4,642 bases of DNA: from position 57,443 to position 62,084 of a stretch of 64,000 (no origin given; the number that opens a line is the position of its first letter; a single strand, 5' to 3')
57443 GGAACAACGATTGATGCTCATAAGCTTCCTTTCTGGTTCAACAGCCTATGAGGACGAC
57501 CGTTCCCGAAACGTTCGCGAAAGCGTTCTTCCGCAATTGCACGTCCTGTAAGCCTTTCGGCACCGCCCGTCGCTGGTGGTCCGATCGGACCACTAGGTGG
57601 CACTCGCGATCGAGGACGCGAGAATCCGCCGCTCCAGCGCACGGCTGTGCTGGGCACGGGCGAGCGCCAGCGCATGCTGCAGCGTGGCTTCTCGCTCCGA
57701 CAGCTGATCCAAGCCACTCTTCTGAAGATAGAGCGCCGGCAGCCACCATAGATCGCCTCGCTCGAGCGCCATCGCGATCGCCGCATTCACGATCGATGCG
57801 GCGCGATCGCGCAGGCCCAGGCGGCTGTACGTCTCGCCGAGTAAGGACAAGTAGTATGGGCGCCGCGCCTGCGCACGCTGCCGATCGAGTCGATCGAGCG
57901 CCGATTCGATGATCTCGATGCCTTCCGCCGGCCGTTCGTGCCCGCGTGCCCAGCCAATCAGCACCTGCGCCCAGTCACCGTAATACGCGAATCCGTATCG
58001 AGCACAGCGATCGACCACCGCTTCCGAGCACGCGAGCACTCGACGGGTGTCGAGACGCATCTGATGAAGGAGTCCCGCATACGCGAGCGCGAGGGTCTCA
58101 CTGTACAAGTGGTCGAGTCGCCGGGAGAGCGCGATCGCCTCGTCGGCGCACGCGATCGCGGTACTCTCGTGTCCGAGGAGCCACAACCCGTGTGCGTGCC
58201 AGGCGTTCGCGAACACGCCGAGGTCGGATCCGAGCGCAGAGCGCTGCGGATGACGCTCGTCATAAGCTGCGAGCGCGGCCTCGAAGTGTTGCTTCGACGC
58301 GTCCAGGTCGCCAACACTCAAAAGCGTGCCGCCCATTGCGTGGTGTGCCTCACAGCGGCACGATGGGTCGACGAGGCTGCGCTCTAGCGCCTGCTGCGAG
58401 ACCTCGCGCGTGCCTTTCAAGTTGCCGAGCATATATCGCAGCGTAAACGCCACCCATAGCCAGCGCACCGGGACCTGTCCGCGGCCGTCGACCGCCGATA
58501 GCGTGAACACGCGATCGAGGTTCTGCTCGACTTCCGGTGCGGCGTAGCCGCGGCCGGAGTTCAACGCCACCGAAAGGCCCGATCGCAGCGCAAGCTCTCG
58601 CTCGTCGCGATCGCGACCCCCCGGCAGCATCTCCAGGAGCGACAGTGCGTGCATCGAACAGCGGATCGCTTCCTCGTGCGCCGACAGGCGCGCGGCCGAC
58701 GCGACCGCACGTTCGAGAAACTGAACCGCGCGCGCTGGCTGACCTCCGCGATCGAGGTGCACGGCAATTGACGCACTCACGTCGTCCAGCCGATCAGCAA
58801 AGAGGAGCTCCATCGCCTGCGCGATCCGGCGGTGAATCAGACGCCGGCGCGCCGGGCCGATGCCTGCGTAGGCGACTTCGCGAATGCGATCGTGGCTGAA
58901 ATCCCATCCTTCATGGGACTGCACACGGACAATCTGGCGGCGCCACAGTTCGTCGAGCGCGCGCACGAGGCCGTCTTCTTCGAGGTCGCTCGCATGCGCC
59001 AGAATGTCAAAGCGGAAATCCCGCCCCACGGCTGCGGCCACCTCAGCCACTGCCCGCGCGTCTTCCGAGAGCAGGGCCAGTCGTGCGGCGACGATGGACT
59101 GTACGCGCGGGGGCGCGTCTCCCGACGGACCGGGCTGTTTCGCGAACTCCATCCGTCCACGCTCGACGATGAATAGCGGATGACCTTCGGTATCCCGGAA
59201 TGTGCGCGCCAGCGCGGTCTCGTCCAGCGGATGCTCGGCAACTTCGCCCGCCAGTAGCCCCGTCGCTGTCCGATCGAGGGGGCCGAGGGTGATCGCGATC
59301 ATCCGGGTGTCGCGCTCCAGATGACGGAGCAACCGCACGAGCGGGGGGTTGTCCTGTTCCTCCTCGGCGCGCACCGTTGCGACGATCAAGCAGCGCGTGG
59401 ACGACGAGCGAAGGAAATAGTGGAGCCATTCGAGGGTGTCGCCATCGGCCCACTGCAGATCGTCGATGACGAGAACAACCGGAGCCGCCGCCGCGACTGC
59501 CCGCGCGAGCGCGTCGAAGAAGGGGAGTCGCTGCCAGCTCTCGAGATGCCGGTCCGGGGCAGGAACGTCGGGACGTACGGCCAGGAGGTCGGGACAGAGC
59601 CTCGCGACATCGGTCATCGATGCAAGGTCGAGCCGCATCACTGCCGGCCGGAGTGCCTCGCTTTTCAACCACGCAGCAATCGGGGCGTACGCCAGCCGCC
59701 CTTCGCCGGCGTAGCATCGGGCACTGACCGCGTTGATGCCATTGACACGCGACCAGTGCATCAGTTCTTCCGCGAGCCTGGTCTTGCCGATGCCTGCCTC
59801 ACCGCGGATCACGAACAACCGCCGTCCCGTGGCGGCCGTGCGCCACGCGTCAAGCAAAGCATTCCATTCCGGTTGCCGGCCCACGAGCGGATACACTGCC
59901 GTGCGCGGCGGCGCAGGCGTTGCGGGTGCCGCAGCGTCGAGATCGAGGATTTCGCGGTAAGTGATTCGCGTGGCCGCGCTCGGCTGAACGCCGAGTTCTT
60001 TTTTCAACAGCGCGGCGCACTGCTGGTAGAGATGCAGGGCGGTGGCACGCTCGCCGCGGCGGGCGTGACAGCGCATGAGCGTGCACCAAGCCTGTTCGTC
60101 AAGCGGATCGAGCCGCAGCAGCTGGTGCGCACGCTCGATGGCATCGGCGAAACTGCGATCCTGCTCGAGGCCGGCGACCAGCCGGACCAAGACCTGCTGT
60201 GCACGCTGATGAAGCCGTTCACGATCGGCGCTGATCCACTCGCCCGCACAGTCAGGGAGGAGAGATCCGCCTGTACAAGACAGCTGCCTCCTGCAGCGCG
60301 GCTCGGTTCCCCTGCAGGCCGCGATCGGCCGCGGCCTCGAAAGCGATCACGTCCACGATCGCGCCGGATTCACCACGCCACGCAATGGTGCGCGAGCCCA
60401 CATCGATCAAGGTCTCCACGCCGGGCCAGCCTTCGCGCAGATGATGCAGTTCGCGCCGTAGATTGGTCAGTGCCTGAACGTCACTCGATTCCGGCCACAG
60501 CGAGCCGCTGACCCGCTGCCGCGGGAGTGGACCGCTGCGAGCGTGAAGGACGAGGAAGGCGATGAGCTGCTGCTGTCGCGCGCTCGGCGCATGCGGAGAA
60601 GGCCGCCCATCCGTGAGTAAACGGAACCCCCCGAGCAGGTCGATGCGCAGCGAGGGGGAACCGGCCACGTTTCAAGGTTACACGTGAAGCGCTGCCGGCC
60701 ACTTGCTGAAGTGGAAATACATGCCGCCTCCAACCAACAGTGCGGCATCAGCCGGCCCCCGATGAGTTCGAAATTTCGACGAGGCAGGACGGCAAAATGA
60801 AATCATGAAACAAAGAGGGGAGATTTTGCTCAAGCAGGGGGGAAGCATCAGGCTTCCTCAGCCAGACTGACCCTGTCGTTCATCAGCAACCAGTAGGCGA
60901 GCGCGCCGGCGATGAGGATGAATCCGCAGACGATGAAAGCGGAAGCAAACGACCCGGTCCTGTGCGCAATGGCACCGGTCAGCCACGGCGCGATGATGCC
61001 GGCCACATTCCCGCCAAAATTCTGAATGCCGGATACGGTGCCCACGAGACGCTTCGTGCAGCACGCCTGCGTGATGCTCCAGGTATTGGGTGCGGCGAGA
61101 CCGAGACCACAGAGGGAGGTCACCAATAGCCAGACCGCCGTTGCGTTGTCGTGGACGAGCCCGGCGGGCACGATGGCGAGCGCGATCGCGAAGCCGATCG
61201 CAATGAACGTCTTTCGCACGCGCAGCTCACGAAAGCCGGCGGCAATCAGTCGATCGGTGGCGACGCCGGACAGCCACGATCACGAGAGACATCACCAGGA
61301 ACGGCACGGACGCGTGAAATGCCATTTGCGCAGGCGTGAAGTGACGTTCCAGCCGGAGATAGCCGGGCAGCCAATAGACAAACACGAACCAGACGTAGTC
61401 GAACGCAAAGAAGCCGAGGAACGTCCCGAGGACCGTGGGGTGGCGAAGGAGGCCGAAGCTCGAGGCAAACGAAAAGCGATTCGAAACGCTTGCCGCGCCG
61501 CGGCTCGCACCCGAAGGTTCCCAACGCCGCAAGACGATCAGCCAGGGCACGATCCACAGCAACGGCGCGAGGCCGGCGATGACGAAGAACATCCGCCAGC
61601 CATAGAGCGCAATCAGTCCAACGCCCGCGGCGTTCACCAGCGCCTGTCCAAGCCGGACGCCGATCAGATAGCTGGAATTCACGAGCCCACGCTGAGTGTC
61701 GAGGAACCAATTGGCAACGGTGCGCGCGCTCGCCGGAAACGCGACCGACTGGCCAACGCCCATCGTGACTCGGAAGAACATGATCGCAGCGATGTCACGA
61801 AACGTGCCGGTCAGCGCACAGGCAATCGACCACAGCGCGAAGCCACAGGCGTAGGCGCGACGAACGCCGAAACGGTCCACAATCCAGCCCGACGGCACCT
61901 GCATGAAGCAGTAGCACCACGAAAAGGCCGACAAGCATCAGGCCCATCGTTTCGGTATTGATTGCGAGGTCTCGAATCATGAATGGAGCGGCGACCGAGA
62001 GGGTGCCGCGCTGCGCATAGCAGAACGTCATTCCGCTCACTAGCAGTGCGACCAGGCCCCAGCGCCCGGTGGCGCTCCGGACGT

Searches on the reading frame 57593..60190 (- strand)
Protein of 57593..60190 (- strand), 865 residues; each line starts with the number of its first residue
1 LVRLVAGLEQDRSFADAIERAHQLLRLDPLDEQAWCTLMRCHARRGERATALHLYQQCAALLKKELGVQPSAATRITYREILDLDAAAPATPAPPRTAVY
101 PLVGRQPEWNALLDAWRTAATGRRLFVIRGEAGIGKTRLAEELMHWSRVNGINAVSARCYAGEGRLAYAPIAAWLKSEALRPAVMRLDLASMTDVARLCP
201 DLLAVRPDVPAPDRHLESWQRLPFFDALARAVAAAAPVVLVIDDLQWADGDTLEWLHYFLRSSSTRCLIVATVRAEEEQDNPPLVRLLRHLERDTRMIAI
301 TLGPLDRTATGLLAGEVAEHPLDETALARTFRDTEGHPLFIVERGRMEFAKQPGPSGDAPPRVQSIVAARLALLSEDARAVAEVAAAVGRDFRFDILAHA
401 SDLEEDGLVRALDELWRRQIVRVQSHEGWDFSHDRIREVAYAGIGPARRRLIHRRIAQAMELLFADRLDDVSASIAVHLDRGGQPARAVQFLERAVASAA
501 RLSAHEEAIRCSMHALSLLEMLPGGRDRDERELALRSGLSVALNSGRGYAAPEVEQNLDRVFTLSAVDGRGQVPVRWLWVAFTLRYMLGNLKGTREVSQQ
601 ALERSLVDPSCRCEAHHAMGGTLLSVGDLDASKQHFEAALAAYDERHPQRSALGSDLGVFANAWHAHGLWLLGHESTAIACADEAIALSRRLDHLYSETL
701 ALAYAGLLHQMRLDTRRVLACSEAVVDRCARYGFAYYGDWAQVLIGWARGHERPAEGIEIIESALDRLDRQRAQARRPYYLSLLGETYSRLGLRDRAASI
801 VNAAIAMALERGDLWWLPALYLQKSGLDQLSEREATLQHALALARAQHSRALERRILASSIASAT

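Call 32: search_protein_families(library=pfam, proteins=[window:57593-60190:-], max_evalue=0.001)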
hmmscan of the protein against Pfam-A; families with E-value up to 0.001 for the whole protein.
window:57593-60190:- (865 aa): 7 families
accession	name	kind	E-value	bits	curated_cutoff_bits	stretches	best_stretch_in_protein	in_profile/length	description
PF13191.12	AAA_16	-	4.6e-22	79.7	32.6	1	101-266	1-163/167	AAA ATPase domain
PF03704.23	BTAD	-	1.3e-15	58.5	22.1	1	15-82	79-146/146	Bacterial transcriptional activator domain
PF13401.12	AAA_22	-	8.7e-10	39.5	27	1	122-270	4-121/130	AAA domain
PF07719.23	TPR_2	-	2.6e-05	24.4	27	0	614-643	2-31/34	Tetratricopeptide repeat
PF13424.12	TPR_12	-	8.3e-05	23.2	30.1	0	580-644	9-76/77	Tetratricopeptide repeat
PF13181.12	TPR_8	-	0.0001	22.6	25.7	0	614-641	2-29/34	Tetratricopeptide repeat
PF05729.18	NACHT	-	0.00017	21.9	26.7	0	124-145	1-22/167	NACHT domain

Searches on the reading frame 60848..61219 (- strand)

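Call 47: search_protein_families(library=pfam, proteins=[window:60848-61219:-], max_evalue=0.01)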
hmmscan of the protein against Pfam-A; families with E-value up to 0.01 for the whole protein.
window:60848-61219:- (123 aa): 2 families
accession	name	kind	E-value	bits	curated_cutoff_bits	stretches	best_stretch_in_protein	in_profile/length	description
PF07690.21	MFS_1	-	1.9e-09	37.4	33.4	1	3-116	62-176/347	Major Facilitator Superfamily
PF11700.14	ATG22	-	0.0031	16.7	24.1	1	70-116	430-476/482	Vacuole effluxer Atg22 like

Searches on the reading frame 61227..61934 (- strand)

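Call 47: search_protein_families(library=pfam, proteins=[window:61227-61934:-], max_evalue=0.01)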
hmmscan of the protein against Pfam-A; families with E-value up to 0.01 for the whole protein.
window:61227-61934:- (235 aa): 1 family
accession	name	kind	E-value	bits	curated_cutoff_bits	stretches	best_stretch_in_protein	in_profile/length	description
PF07690.21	MFS_1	-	8.1e-35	120.8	33.4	1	1-220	38-256/347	Major Facilitator Superfamily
